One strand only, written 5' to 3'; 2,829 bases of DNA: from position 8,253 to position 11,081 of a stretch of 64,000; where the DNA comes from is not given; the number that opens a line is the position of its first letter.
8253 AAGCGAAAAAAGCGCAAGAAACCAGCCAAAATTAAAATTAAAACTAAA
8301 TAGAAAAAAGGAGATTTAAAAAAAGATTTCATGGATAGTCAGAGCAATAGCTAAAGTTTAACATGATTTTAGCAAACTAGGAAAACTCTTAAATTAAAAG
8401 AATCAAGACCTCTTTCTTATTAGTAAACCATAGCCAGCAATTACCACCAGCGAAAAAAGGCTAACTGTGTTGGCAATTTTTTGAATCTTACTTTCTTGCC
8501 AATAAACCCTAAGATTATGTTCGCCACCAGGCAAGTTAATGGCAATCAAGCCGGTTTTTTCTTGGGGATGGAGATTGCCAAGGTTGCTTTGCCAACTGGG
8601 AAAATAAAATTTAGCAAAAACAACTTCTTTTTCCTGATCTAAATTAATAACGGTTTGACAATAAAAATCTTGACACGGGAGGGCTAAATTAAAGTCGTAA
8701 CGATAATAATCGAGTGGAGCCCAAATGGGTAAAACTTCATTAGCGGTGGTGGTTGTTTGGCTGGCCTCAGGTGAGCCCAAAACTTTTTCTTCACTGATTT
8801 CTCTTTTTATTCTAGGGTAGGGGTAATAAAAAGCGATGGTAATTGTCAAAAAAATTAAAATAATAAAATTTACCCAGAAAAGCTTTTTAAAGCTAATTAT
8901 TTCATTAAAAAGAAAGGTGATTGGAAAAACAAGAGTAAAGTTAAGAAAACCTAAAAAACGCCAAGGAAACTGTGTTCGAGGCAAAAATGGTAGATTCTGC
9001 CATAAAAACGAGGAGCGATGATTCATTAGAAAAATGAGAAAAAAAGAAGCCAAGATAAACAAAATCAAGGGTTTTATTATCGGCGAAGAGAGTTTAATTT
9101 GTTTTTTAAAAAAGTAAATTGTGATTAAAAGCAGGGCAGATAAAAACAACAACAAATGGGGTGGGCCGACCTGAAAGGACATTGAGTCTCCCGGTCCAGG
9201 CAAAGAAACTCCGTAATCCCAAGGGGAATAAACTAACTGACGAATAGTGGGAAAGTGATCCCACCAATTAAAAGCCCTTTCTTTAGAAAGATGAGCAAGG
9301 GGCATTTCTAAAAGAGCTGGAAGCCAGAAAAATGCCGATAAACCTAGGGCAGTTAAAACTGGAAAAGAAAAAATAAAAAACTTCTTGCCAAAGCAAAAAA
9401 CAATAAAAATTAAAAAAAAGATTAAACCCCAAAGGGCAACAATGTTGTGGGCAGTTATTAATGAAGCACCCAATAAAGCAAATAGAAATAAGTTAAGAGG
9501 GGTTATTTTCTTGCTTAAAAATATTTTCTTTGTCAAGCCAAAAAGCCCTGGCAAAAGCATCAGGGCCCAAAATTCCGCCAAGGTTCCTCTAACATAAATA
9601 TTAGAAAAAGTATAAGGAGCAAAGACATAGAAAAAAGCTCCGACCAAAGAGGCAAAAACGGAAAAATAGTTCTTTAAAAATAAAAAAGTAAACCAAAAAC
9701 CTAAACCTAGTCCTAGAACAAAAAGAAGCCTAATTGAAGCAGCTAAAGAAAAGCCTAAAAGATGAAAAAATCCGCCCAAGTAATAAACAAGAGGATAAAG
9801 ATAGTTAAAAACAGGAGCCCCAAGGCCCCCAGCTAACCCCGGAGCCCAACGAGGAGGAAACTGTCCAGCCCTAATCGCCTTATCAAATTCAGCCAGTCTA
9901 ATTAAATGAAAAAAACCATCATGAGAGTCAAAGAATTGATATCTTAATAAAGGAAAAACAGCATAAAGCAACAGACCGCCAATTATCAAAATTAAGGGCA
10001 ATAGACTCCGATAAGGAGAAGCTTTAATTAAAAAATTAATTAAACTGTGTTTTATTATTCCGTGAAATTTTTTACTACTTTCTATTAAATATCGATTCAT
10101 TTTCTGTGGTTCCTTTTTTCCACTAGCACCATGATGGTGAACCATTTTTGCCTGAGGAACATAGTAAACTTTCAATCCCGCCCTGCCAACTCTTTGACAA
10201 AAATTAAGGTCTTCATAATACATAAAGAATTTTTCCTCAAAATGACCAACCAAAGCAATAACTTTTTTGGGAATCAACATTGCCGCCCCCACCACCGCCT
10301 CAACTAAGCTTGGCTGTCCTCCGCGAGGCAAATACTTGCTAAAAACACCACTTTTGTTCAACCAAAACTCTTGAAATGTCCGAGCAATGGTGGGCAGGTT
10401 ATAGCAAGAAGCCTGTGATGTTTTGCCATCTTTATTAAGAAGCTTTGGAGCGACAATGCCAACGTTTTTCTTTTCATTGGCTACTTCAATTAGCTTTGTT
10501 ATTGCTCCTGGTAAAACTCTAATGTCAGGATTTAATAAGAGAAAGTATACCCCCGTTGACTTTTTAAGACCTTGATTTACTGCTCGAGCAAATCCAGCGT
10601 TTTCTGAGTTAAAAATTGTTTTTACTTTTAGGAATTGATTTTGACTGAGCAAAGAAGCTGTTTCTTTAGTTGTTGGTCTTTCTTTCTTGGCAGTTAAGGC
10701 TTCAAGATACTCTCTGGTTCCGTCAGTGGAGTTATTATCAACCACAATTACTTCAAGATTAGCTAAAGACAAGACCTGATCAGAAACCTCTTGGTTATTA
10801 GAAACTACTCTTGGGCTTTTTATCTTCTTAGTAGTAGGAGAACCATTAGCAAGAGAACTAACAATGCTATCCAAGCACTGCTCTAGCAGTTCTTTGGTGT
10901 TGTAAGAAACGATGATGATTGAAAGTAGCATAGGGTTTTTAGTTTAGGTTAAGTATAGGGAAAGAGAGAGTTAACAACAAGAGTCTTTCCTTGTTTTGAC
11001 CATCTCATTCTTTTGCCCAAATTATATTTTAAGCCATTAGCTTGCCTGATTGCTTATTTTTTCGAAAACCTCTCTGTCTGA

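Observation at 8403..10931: Single polypeptide fusing a cytoplasmic rhamnosyltransferase-like GT2 domain to a QFPPRW-family membrane domain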

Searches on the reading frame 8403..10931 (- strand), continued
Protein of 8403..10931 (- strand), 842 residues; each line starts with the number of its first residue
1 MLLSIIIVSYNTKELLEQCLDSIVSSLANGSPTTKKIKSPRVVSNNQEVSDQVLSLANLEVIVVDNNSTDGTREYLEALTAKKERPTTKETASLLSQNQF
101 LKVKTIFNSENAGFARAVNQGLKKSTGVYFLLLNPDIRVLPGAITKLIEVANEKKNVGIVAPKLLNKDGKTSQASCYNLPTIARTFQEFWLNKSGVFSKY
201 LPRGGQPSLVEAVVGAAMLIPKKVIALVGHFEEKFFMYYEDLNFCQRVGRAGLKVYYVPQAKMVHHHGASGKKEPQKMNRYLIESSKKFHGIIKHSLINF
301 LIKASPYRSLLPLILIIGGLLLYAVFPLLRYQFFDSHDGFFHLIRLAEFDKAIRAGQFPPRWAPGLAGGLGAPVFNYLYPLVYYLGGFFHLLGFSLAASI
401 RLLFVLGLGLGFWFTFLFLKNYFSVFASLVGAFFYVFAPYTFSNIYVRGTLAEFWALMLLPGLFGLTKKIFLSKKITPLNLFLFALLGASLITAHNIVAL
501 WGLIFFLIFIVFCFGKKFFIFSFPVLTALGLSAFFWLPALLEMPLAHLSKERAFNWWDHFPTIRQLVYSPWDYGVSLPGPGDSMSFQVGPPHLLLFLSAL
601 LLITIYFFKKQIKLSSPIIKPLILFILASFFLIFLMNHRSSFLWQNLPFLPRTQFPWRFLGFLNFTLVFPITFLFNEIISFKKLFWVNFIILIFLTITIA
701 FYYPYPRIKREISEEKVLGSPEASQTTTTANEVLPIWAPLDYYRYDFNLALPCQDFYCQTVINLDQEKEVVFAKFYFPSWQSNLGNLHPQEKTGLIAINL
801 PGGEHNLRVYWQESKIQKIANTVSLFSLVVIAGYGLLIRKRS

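Call 58: find_related_loci(query=A1, collection=genome_contigs, flank=10000)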
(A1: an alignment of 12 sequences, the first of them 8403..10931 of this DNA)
Query A1 (842 aa) in genome_contigs; peptide patterns used: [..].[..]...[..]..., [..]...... (x = any residue, [..] = any of these).
600 stretches matched a pattern (row limit reached: there are more); 337 encode a relative of the query (tblastn E <= 1e-3); the best 80 are kept; 80 distinct loci.
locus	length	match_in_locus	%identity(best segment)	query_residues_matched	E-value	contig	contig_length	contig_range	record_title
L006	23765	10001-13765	50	2-841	0e+0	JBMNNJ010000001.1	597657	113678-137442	MAG: Patescibacteria group bacterium isolate SBF912LR0HQ0104 contig_45780, whole genome shotgun sequence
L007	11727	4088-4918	35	2-272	2e-37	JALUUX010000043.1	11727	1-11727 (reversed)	MAG: Candidatus Shapirobacteria bacterium isolate 128-326_metabat1_scaf2bin.052 128-326_scaffold_2650_c1, whole genome s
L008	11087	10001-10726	34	1-281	5e-37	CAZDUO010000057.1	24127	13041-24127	MAG TPA_asm: uncultured Chitinophaga sp. isolate binchicken_co21_311 genome assembly, contig: NODE_963_length_24127_cov_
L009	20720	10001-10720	33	1-277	2e-36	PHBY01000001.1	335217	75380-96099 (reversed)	MAG: Chloroflexi bacterium HGW-Chloroflexi-2 bjp_ig2069_scaffold_14, whole genome shotgun sequence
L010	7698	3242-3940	35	1-272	1e-36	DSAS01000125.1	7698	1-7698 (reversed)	MAG TPA_asm: Candidatus Neomarinimicrobiota bacterium isolate SpSt-1154 Ga0129302_1005980, whole genome shotgun sequence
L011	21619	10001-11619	34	1-295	4e-36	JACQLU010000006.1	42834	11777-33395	MAG: Parcubacteria group bacterium isolate NC_groundwater_1211_Ag_S-0.1um_51_31 S_p1_S3_coassembly_k141_40082, whole gen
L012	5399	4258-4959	33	3-275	1e-35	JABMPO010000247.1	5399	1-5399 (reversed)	MAG: Candidatus Neomarinimicrobiota bacterium isolate bin.522 k141_3022558, whole genome shotgun sequence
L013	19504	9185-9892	32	1-275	2e-35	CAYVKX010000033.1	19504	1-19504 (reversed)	MAG TPA_asm: uncultured Weeksellaceae bacterium isolate binchicken_co147_332 genome assembly, contig: NODE_9231_length_1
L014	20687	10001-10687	33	3-273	2e-34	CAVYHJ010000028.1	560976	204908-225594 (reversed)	MAG: uncultured bacterium isolate MFD01231.bin.1.77 genome assembly, contig: contig_8208, whole genome shotgun sequence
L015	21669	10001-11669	34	3-278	1e-34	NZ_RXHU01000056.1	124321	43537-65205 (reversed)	Paenibacillus whitsoniae strain MER 54 contig_56, whole genome shotgun sequence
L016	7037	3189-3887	33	1-272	2e-34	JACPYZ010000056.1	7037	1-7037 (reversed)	MAG: Candidatus Curtissbacteria bacterium isolate NC_groundwater_876_Pr1_S2p5_40_11 Montesol18_S2p5_coassembly_scaffold_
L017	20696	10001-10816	30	1-307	2e-34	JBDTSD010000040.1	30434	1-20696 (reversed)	MAG: Ginsengibacter sp. isolate cluster3_bin.262 NODE_4477_length_30434_cov_47.946279, whole genome shotgun sequence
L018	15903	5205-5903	33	3-273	4e-34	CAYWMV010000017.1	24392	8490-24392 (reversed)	MAG TPA_asm: uncultured Ignavibacteriaceae bacterium isolate binchicken_co190_292 genome assembly, contig: NODE_3814_len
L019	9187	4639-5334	34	3-273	7e-34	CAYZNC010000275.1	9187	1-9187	MAG TPA_asm: uncultured Bacteroidales bacterium isolate binchicken_co50_368 genome assembly, contig: NODE_9798_length_91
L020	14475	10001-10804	32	3-305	7e-34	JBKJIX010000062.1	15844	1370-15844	MAG: Chitinophagaceae bacterium isolate ant_bin.181 S1Ck117_4221976_flag_0_multi_28.7739_len_15844, whole genome shotgun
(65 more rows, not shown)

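Call 72: list_cluster_members(proteins=[P0001])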
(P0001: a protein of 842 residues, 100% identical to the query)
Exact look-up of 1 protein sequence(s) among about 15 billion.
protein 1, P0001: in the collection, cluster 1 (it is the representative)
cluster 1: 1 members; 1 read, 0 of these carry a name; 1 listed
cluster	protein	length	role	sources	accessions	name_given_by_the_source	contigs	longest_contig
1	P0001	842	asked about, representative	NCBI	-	-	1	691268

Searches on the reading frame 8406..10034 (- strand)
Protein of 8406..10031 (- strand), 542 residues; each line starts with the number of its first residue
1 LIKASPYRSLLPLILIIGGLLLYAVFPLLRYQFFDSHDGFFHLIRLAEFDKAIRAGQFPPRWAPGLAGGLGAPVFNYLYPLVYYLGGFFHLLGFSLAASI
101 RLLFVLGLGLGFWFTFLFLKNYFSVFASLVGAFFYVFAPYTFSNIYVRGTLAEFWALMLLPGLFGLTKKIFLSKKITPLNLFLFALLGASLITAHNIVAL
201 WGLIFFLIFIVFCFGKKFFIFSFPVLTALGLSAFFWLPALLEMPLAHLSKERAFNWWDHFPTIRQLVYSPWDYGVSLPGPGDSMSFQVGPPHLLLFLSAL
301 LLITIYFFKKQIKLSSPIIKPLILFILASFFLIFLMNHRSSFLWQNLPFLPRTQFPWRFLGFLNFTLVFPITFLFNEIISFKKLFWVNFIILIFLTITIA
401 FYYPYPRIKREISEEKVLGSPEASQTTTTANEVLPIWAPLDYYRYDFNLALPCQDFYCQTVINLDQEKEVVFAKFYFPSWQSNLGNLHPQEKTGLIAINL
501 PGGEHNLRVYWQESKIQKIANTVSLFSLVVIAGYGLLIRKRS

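Call 7: search_protein_families(library=pfam, proteins=[window:8406-10031:-], max_evalue=10)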
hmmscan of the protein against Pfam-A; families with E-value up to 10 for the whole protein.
seq(542 aa): 0 families

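Call 44: predict_structure(alignment_id=A4)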
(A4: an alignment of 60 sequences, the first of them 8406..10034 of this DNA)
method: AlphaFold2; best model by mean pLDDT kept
length: 543 residues; sequences in the alignment: 60
mean_pLDDT: 92.6   pTM: 0.92
mean pLDDT of the five models: 92.6, 91.3, 90.9, 90.7, 90.4
residues with pLDDT >= 90: 423; 70-90: 111; 50-70: 4; < 50: 5
segments of 3 or more residues with pLDDT < 50: 1-5
pLDDT, mean of each block of 10 residues (from residue 1): 54 85 91 89 96 95 96 96 98 97 97 97 94 95 94 98 95 86 95 97 96 94 95 98 96 87 93 85 90 95 95 90 97 97 96 94 98 94 81 85 81 89 88 95 90 93 97 97 97 97 98 97 97 86 74
secondary structure, 60 per line:
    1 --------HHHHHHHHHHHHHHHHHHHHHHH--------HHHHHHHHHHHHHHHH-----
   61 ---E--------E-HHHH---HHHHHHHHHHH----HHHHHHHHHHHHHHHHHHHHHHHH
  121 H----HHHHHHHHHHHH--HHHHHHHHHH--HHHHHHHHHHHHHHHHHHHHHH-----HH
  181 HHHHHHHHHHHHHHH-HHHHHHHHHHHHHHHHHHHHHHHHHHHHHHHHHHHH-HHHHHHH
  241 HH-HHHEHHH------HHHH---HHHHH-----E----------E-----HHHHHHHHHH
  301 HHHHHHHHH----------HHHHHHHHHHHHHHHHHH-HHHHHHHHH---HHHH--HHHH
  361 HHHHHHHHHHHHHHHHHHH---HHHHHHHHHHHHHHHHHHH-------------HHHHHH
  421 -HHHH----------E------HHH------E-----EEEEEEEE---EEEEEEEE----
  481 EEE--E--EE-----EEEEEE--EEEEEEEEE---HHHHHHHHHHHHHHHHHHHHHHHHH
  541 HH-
elements in order: H9-31 H40-55 H75-78 H82-92 H97-121 H126-137 H140-149 H152-173 H179-195 H197-232 H234-242 H257-260 H264-268 H291-309 H320-337 H339-347 H351-354 H357-379 H383-401 H415-420 H422-425 E458-465 E469-476 E481-483 E496-501 E504-512 H516-542

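Call 46: fold_search(model_id=the predicted structure, library=pdb)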
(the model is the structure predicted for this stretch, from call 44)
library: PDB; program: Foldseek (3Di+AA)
matches with E <= 10: 85; with E <= 0.001: 5
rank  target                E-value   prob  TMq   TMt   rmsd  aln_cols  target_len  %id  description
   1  6w98_A                1.5e-04  1.00  0.48  0.22   5.5       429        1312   15  Single-Particle Cryo-EM Structure of Arabinofuranosyltransferase AftD from Mycobacteria (released 2020-05-13)
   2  6wby                  2.0e-04  1.00  0.46  0.22   5.8       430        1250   14  Single-Particle Cryo-EM Structure of Arabinofuranosyltransferase AftD from Mycobacteria, Mutant R1389S Class 2 (released 2020-05-13)
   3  6wbx                  2.9e-04  1.00  0.39  0.18  13.6       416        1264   14  Single-Particle Cryo-EM Structure of Arabinofuranosyltransferase AftD from Mycobacteria, Mutant R1389S Class 1 (released 2020-05-13)
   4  7oci_F                5.5e-04  1.00  0.41  0.36  12.0       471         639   14  Cryo-EM structure of yeast Ost6p containing oligosaccharyltransferase complex (released 2022-02-16)
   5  8age_A                6.2e-04  1.00  0.42  0.37  13.3       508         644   14  Structure of yeast oligosaccharylransferase complex with acceptor peptide bound (released 2022-12-07)
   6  8agb_A                1.5e-03  1.00  0.43  0.37  13.2       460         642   16  Structure of yeast oligosaccharylransferase complex with lipid-linked oligosaccharide bound (released 2022-12-07)
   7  6ezn_F                1.5e-03  1.00  0.44  0.38  14.2       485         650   14  Cryo-EM structure of the yeast oligosaccharyltransferase (OST) complex (released 2018-01-17)
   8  3wak                  2.3e-03  1.00  0.49  0.33  12.3       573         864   12  Crystal structure of the Archaeoglobus fulgidus oligosaccharyltransferase (O29867_ARCFU) in the apo form (released 2013-10-30)
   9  6ftg_5                2.7e-03  1.00  0.46  0.39  14.6       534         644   13  Subtomogram average of OST-containing ribosome-translocon complexes from canine rough microsomal membranes (released 2018-03-21)
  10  6s7t_A                3.5e-03  1.00  0.49  0.39   8.6       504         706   14  Cryo-EM structure of human oligosaccharyltransferase complex OST-B (released 2019-12-18)
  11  6c26_A                3.8e-03  1.00  0.48  0.41  11.2       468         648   14  The Cryo-EM structure of a eukaryotic oligosaccharyl transferase complex (released 2018-01-31)
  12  3waj                  4.7e-03  1.00  0.33  0.23  16.4       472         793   14  Crystal structure of the Archaeoglobus fulgidus oligosaccharyltransferase (O29867_ARCFU) complex with Zn and sulfate (released 2013-10-30)
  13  6gxc_A                7.0e-03  0.99  0.36  0.29  10.7       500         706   13  Bacterial oligosaccharyltransferase PglB in complex with an inhibitory peptide and a reactive lipid-linked oligosaccha (released 2018-11-14)
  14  6s7o_A                8.8e-03  1.00  0.45  0.38  10.9       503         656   14  Cryo-EM structure of human oligosaccharyltransferase complex OST-A (released 2019-12-18)
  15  3rce_A                1.1e-02  1.00  0.42  0.35   8.2       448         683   13  Bacterial oligosaccharyltransferase PglB (released 2011-06-15)
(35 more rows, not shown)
